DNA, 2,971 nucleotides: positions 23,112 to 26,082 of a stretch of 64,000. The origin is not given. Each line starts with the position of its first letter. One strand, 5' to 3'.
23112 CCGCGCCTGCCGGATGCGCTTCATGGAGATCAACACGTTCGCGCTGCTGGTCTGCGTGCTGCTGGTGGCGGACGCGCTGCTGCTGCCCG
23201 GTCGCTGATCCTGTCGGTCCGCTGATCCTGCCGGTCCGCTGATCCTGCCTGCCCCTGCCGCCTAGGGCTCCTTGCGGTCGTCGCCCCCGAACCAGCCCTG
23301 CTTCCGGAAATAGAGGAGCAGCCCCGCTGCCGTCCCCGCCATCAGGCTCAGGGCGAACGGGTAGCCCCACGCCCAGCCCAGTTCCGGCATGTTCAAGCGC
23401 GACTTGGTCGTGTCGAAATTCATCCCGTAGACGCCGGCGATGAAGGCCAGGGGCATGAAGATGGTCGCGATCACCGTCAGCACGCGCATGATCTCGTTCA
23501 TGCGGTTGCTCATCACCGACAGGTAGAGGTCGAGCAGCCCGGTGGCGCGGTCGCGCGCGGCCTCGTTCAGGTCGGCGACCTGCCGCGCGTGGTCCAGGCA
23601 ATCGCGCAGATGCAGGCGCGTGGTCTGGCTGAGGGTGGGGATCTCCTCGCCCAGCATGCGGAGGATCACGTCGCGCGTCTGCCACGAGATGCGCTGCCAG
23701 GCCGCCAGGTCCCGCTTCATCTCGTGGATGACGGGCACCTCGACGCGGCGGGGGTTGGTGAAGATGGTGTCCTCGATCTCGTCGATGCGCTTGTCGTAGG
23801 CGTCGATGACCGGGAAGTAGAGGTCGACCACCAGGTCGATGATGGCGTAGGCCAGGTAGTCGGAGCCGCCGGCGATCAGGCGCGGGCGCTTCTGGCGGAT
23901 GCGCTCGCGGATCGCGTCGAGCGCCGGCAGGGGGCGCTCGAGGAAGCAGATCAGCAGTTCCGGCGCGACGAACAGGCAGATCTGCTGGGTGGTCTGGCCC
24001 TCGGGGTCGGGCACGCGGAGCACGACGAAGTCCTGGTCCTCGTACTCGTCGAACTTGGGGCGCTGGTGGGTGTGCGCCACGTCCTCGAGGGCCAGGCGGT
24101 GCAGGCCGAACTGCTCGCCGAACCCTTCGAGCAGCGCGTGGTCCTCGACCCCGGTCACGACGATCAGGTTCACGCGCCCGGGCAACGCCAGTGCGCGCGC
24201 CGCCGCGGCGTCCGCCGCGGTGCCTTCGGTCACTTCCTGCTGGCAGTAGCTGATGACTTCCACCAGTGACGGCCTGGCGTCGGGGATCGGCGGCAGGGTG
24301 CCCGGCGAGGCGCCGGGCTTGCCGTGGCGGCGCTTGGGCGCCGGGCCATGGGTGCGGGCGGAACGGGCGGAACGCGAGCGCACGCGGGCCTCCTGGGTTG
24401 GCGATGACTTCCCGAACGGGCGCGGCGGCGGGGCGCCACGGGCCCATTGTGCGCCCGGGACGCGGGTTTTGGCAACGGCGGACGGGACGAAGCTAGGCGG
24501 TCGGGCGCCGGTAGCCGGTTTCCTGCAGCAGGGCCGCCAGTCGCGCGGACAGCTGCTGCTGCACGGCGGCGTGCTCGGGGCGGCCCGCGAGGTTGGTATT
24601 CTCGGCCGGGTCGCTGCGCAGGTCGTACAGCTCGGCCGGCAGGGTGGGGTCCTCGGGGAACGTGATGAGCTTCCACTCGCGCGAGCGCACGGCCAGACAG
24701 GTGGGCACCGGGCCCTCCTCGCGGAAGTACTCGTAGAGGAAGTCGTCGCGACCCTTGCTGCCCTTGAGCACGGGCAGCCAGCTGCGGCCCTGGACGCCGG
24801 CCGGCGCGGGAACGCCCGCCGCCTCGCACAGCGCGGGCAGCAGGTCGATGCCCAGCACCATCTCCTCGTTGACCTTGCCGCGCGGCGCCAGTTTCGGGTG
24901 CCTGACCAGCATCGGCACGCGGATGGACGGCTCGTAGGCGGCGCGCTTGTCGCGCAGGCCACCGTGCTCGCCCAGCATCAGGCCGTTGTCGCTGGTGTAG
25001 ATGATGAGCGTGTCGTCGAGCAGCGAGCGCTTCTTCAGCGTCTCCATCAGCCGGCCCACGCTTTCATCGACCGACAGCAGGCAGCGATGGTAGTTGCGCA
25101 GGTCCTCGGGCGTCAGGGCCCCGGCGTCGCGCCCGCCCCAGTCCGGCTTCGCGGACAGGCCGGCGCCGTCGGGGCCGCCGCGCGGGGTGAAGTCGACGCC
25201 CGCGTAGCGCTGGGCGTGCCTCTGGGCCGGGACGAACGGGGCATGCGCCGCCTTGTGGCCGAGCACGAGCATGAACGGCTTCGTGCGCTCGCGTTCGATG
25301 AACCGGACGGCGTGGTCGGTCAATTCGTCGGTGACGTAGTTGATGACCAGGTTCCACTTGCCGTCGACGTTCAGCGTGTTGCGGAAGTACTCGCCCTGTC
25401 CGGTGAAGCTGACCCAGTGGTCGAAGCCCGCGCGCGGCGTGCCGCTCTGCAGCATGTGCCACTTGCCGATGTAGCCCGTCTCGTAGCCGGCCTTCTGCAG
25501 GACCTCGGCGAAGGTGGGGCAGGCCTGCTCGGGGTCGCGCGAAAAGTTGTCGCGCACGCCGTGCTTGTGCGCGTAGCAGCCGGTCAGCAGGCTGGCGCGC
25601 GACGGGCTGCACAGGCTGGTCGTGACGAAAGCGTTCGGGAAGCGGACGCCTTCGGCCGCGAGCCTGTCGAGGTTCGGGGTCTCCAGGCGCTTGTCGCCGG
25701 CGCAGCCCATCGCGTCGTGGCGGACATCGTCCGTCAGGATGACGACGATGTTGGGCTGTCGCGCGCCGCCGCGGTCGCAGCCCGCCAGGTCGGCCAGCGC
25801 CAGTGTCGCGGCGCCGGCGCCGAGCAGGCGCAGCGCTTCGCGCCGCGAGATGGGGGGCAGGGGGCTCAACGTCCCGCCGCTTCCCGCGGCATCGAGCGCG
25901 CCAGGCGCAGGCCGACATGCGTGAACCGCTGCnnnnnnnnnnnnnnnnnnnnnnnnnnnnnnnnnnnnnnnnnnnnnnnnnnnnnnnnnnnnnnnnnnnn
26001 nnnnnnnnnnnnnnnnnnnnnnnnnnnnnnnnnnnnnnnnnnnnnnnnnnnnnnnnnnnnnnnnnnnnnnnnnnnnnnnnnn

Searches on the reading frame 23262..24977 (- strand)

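Call 30: search_protein_families(library=ncbifam, proteins=[window:23262-24977:-], max_evalue=0.00001)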
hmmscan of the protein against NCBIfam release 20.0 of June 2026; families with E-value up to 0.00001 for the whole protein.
window:23262-24977:- (571 aa): 2 families
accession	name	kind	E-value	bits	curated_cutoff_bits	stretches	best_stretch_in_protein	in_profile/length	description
TIGR00383.1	corA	equivalog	2.9e-81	273.3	200.75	1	273-563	34-320/320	magnesium/cobalt transporter CorA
NF007092.0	PRK09546.1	equivalog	1.7e-14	53.7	292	1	301-562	71-326/327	zinc transporter ZntB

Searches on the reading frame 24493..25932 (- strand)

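Call 30: search_protein_families(library=ncbifam, proteins=[window:24493-25932:-], max_evalue=0.00001)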
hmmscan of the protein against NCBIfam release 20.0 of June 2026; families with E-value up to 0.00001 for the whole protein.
window:24493-25932:- (479 aa): 4 families
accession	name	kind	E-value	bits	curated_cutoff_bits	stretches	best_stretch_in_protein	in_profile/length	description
NF010322.0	PRK13759.1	equivalog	2.9e-64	217.3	481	2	205-471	186-459/486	arylsulfatase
TIGR03417.1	chol_sulfatase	equivalog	3e-57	194.6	433.45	2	216-465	181-436/500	choline-sulfatase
NF045661.1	HdlasePehA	equivalog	4.4e-48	164.1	900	2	281-464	284-480/506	phosphoric/sulfuric ester hydrolase PehA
NF052527.1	Mn_arylsulf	exception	3.6e-35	121.8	850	2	59-178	1-120/479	manganese-dependent arylsulfatase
